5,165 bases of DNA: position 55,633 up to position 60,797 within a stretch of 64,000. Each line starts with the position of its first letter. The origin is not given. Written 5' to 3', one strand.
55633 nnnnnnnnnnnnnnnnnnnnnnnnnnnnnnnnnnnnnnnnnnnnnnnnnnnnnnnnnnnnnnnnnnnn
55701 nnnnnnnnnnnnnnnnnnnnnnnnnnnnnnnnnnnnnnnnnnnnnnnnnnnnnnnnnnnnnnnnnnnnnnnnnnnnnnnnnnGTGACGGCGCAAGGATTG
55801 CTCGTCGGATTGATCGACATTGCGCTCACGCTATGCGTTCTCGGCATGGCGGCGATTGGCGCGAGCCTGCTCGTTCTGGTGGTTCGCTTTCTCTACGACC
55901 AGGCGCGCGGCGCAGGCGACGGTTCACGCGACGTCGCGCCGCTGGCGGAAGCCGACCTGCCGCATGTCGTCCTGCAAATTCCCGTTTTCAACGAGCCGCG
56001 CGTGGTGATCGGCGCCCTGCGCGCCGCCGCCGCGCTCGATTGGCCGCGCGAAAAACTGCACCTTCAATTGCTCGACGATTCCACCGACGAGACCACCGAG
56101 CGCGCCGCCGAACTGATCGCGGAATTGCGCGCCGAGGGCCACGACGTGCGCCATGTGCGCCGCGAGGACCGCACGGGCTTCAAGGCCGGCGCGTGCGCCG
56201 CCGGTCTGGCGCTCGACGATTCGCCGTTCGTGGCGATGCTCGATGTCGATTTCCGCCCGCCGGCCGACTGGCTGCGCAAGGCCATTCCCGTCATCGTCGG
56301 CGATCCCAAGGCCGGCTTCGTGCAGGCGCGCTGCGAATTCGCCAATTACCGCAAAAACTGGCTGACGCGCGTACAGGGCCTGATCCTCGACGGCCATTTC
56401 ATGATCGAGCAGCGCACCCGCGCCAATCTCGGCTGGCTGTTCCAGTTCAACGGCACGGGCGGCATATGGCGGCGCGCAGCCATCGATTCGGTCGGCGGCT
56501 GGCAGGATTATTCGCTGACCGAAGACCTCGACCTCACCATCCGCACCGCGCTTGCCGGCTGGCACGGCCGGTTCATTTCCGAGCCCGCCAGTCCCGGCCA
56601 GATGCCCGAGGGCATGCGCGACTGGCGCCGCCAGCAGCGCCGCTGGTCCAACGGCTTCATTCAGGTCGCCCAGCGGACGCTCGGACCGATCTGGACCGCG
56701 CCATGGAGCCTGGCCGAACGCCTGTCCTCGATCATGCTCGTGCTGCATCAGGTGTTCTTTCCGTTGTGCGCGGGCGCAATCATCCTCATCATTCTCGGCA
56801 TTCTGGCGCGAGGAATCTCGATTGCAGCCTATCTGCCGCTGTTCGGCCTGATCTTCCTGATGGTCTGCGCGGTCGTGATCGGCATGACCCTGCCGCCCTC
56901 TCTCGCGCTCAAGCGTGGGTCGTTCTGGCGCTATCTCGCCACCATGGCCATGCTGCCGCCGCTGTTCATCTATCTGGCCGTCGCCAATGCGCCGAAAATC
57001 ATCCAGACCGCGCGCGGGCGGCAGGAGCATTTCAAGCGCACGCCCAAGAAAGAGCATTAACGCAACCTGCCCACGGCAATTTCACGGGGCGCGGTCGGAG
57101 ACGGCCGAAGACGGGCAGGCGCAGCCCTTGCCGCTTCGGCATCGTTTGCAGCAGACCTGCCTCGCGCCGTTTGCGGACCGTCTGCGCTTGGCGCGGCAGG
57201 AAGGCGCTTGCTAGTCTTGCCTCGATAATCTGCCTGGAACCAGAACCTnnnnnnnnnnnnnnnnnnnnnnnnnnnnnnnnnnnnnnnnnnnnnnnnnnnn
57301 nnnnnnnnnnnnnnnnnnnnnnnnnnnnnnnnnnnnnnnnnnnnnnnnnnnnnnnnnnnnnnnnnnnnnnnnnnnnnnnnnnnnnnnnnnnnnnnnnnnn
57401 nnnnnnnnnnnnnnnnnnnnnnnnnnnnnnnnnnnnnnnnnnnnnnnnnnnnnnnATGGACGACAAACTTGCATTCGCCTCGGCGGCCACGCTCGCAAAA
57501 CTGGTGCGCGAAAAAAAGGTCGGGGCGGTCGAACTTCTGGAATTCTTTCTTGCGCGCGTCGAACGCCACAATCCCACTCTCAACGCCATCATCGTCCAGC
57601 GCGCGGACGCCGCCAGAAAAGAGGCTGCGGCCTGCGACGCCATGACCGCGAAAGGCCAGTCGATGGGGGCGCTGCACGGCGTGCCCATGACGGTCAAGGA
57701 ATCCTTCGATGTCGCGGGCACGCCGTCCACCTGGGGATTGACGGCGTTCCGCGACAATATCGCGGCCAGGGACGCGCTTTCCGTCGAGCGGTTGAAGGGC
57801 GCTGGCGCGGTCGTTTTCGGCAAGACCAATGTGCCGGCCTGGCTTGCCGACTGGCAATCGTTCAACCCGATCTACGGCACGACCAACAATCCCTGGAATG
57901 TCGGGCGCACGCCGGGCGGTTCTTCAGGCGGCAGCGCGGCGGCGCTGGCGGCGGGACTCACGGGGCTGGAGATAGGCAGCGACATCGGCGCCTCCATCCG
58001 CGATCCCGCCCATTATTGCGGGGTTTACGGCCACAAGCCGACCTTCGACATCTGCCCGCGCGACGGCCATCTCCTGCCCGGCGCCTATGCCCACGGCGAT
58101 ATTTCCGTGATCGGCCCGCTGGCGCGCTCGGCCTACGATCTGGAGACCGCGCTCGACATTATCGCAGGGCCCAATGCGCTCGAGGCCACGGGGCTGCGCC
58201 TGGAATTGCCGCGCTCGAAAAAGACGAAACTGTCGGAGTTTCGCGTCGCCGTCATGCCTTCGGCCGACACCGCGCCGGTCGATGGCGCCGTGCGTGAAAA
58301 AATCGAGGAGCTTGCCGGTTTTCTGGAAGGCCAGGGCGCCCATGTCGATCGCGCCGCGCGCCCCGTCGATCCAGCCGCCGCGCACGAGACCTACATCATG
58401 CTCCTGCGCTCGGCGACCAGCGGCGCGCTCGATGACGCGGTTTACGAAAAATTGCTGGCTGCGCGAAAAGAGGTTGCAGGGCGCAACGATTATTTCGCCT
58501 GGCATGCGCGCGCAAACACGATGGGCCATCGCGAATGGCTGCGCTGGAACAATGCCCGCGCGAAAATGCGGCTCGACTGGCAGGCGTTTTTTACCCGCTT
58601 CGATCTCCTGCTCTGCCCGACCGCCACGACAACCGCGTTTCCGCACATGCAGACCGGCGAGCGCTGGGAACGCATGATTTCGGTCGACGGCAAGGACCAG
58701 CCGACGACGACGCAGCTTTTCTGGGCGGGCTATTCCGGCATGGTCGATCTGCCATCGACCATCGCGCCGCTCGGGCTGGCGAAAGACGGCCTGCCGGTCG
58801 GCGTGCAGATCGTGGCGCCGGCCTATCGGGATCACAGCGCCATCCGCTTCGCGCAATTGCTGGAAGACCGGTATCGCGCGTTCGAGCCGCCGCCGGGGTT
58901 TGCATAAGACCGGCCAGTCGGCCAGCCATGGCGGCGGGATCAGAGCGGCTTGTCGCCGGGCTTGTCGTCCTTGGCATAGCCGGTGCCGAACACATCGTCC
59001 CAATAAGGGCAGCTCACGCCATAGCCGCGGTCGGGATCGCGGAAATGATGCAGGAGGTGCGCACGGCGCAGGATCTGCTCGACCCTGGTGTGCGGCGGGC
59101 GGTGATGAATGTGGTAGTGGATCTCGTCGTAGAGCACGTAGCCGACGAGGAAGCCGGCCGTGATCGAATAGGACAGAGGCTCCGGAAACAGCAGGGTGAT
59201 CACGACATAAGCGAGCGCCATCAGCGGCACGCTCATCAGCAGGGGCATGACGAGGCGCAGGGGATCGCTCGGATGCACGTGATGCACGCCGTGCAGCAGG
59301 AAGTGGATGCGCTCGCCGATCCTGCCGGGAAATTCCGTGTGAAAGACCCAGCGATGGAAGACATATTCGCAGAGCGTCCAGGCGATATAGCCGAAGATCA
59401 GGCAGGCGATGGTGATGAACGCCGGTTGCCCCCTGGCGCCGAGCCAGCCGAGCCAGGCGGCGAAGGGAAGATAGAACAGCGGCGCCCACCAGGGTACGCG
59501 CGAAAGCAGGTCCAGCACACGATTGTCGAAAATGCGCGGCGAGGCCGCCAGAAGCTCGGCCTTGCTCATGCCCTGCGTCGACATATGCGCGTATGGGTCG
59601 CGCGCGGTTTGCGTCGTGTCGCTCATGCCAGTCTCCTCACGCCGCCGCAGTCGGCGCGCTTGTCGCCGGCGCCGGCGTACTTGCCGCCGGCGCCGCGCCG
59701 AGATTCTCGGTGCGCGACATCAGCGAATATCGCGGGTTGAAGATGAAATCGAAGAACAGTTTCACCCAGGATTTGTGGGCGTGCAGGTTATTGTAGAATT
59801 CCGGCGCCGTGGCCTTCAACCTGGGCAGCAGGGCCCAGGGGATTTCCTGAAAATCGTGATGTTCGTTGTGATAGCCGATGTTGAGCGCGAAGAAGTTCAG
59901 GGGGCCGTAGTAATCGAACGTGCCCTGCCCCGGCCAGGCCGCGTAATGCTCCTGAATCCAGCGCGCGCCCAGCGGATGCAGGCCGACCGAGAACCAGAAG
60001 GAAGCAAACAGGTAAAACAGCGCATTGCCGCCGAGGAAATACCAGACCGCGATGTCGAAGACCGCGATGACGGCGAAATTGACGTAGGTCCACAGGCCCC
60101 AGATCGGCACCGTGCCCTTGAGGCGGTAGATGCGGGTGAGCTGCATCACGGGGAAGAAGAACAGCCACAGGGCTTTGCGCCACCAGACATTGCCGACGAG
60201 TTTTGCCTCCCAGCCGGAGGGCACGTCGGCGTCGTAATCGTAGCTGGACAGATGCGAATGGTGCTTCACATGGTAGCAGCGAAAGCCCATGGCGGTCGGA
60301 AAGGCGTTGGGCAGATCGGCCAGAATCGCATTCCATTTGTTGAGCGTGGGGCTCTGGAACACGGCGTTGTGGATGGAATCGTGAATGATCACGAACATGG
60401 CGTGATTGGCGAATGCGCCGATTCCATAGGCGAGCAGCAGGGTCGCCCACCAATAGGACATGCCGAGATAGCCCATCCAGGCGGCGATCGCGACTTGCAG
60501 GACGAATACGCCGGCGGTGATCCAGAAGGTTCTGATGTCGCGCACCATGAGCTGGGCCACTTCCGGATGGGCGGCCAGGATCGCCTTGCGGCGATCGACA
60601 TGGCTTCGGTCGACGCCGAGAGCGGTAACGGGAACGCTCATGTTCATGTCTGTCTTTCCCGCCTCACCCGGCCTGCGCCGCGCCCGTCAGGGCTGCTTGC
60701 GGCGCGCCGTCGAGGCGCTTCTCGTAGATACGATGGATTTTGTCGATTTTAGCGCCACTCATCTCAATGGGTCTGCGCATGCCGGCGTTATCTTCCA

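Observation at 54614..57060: UGCG-like GT21 and a processive QxxRW GT2 translationally coupled through non-ATG overlapping starts (TTGA, GTGA)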

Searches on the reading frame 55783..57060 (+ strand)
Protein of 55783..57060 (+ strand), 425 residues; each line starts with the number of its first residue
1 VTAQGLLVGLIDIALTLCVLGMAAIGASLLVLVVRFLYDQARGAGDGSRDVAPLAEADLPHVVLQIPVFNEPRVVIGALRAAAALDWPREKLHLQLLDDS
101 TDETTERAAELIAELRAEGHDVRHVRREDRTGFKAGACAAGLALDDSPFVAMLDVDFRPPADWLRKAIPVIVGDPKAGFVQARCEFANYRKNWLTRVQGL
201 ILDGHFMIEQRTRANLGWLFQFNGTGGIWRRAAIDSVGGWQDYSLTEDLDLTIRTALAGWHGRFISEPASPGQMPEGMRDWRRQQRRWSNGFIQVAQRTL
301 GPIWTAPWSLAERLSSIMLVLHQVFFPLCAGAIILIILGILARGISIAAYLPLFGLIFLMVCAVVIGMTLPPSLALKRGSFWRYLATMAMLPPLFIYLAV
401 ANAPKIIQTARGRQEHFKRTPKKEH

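Call 6: search_protein_families(library=pfam, proteins=[window:55783-57060:+], max_evalue=0.01)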
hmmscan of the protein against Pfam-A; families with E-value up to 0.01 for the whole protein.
window:55783-57060:+ (425 aa): 4 families
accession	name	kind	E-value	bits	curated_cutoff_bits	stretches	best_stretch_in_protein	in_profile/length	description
PF13632.12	Glyco_trans_2_3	-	5.4e-27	95.3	27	1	150-360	2-195/198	Glycosyl transferase family group 2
PF13641.12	Glyco_tranf_2_3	-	4.5e-17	63.3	27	1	60-291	1-230/230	Glycosyltransferase like family 2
PF00535.33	Glycos_transf_2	-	1.1e-12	48.7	23.3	1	66-226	4-155/168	Glycosyl transferase family 2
PF13506.12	Glyco_transf_21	-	1.5e-05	25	21.7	1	134-289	18-173/174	Glycosyl transferase family 21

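Call 7: search_protein_families(library=ncbifam, proteins=[window:55783-57060:+], max_evalue=0.01)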
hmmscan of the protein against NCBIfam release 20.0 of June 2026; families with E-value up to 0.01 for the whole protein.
window:55783-57060:+ (425 aa): 11 families
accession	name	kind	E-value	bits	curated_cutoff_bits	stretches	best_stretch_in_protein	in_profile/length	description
TIGR03030.1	CelA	equivalog_domain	3.2e-27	94.9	699.1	1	52-329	123-412/714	UDP-forming cellulose synthase catalytic subunit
NF008558.0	PRK11498.1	equivalog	1.5e-21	76.1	992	1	52-323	265-531/872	UDP-forming cellulose synthase catalytic subunit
TIGR03937.1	PgaC_IcaA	equivalog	1.4e-19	70.3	422.3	1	49-350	34-329/407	poly-beta-1,6-N-acetyl-D-glucosamine synthase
TIGR03965.1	mycofact_glyco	equivalog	4.7e-18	65.3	280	1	54-269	68-277/467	mycofactocin biosynthesis glycosyltransferase MftF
NF041865.1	EpsU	equivalog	8e-13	48.1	700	1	16-305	3-278/394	exopolysaccharide biosynthesis GT2 family glycosyltransferase EpsU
TIGR04242.1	nodulat_NodC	equivalog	2.9e-08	33.1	550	1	54-290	42-282/395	chitooligosaccharide synthase NodC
NF053846.1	glyco_with_XrtP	equivalog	1.2e-07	30.8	520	1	67-346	48-351/440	XrtP-associated glycosyltransferase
TIGR03469.1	HpnB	hypoth_equivalog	0.00046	19.3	379.25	1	27-122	13-105/386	hopene-associated glycosyltransferase HpnB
NF003962.0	PRK05454.2-5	equivalog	0.0017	17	328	0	13-182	91-267/641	glucans biosynthesis glucosyltransferase MdoH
NF041875.1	EPS_EpsD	equivalog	0.0029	17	370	0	230-316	163-252/325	exopolysaccharide biosynthesis glycosyltransferase EpsD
TIGR04283.1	glyco_like_mftF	equivalog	0.0081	15.8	182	0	66-255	5-169/221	TIGR04283 family arsenosugar biosynthesis glycosyltransferase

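Call 21: search_solved_structures(query=window:55783-57060:+, max_evalue=0.01, show_alignments=1)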
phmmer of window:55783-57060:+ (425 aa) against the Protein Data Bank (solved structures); distinct sequences matched with E-value up to 0.01: 9.
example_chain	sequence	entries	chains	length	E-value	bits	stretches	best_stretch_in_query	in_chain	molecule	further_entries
5ej1_A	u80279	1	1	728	2e-17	66.1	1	52-347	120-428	Putative cellulose synthase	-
4hg6_A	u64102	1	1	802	2.5e-17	65.8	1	52-347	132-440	Cellulose Synthase Subunit A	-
4p00_A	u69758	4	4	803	2.5e-17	65.8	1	52-347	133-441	Cellulose Synthase A subunit | Cellulose Synthase subunit A | Putative cellulose synthase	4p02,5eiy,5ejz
7lby_A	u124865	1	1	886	3.5e-15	58.7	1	59-412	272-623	Cellulose synthase catalytic subunit [UDP-forming]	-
9b8v_E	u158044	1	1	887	3.5e-15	58.7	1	59-412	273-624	Cellulose synthase catalytic subunit [UDP-forming]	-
9fmv_A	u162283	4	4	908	3.7e-15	58.6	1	59-412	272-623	Cellulose synthase catalytic subunit [UDP-forming]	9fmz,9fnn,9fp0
6yv7_B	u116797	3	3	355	0.0015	20.4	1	50-282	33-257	Glycosyl transferase, family 2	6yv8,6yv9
6yv7_A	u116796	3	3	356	0.0016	20.3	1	50-282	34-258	Glycosyl transferase, family 2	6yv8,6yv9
9jma_A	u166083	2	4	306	0.0065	18.3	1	64-193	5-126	GalNAc(5)-diNAcBac-PP-undecaprenol beta-1,3-glucosyltransferase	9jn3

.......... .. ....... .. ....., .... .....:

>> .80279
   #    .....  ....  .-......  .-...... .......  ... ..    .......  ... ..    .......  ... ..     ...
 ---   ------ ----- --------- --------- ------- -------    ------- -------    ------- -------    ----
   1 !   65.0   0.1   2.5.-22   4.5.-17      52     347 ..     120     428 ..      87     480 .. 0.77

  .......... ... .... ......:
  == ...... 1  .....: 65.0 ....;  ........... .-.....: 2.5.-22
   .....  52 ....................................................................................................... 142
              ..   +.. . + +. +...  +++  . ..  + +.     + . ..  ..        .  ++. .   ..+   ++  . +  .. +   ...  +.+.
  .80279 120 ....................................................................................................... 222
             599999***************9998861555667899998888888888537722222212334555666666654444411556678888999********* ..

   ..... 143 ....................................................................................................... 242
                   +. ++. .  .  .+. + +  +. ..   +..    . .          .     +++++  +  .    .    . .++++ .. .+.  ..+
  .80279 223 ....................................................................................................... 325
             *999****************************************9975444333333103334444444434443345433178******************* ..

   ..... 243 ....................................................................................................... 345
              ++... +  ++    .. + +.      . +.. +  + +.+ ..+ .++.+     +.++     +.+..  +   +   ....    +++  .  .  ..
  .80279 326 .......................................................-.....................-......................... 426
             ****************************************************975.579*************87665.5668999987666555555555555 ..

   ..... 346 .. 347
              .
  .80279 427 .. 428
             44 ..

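Call 78: search_dna_similar(query=window:55783-57060:+, collection=plasmids, mode=protein, max_evalue=1e-20, max_rows=15)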
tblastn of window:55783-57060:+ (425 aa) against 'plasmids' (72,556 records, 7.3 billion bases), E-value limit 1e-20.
Records with a match: 3; places in all: 3; records where one place covers at least 80% of the query: 1.
Best place of each record, by identity: <60% 3.
By first word of the organism name: Pseudoalteromonas 1; Sinorhizobium 1; Caballeronia 1.
By predicted mobility (MOB-suite, as given by PLSDB): non-mobilizable 2; conjugative 1.
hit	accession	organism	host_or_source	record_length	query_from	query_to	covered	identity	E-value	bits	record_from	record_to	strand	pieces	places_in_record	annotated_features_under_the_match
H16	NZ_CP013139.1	Pseudoalteromonas sp. Bsw20308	seawater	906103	52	422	87%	34.0%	6e-50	189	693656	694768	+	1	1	glycosyltransferase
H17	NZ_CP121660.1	Sinorhizobium terangae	Desmanthus virgatus,cell culture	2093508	29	314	67%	32.4%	4e-22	106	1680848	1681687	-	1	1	none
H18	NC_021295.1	Caballeronia insecticola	-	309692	55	324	64%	34.3%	7e-30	130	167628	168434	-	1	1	glycosyltransferase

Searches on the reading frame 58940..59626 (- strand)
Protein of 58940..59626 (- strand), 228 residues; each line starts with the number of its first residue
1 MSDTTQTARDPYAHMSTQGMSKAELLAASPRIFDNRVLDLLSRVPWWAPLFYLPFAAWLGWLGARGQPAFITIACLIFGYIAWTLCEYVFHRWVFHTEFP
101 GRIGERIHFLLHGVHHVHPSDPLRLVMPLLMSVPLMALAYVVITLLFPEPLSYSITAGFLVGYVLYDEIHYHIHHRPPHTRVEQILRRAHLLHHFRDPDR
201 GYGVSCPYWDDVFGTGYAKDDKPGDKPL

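Call 23: search_protein_families(library=pfam, proteins=[window:58940-59626:-], max_evalue=0.001)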
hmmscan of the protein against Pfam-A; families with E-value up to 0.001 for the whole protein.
window:58940-59626:- (228 aa): 1 family
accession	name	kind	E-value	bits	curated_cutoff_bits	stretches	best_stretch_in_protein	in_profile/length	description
PF04116.19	FA_hydroxylase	-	1.7e-17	64.5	31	1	77-215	2-132/132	Fatty acid hydroxylase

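Call 36: search_protein_families(library=ncbifam, proteins=[window:58940-59626:-], max_evalue=0.001)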
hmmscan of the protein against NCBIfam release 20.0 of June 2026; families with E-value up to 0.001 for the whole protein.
window:58940-59626:- (228 aa): 0 families

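Call 74: search_solved_structures(query=window:58940-59626:-, max_evalue=0.01)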
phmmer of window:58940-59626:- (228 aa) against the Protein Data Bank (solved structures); distinct sequences matched with E-value up to 0.01: 2.
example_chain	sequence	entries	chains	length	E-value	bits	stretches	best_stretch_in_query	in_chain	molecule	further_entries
4zr1_A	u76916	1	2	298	5.5e-30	107.8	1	32-223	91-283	Ceramide very long chain fatty acid hydroxylase SCS7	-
4zr0_A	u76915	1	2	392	1e-29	106.9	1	32-223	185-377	Ceramide very long chain fatty acid hydroxylase SCS7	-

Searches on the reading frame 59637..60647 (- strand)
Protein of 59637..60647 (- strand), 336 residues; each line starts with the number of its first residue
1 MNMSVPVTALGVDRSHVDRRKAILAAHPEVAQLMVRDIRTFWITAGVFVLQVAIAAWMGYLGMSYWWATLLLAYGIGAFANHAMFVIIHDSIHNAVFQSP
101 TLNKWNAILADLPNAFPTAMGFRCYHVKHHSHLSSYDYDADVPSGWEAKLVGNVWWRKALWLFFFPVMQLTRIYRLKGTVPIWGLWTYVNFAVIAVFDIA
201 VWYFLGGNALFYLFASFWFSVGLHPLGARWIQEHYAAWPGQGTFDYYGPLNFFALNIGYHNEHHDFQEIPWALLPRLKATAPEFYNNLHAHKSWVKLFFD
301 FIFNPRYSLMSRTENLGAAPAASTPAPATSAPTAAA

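Call 23: search_protein_families(library=pfam, proteins=[window:59637-60647:-], max_evalue=0.001)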
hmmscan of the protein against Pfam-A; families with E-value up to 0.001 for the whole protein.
window:59637-60647:- (336 aa): 2 families
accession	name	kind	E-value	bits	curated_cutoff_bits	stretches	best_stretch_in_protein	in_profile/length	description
PF00487.30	FA_desaturase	-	5.3e-23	82.5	29.7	1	66-286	2-243/253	Fatty acid desaturase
PF08557.15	Lipid_DES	-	1.8e-07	30.9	23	1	15-38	13-36/37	Sphingolipid Delta4-desaturase (DES)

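Call 36: search_protein_families(library=ncbifam, proteins=[window:59637-60647:-], max_evalue=0.001)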
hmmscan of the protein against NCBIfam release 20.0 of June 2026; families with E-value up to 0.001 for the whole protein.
window:59637-60647:- (336 aa): 0 families

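Call 73: search_solved_structures(query=window:59637-60647:-, max_evalue=0.01, show_alignments=1)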
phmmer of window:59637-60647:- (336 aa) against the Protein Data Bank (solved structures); distinct sequences matched with E-value up to 0.01: 0.
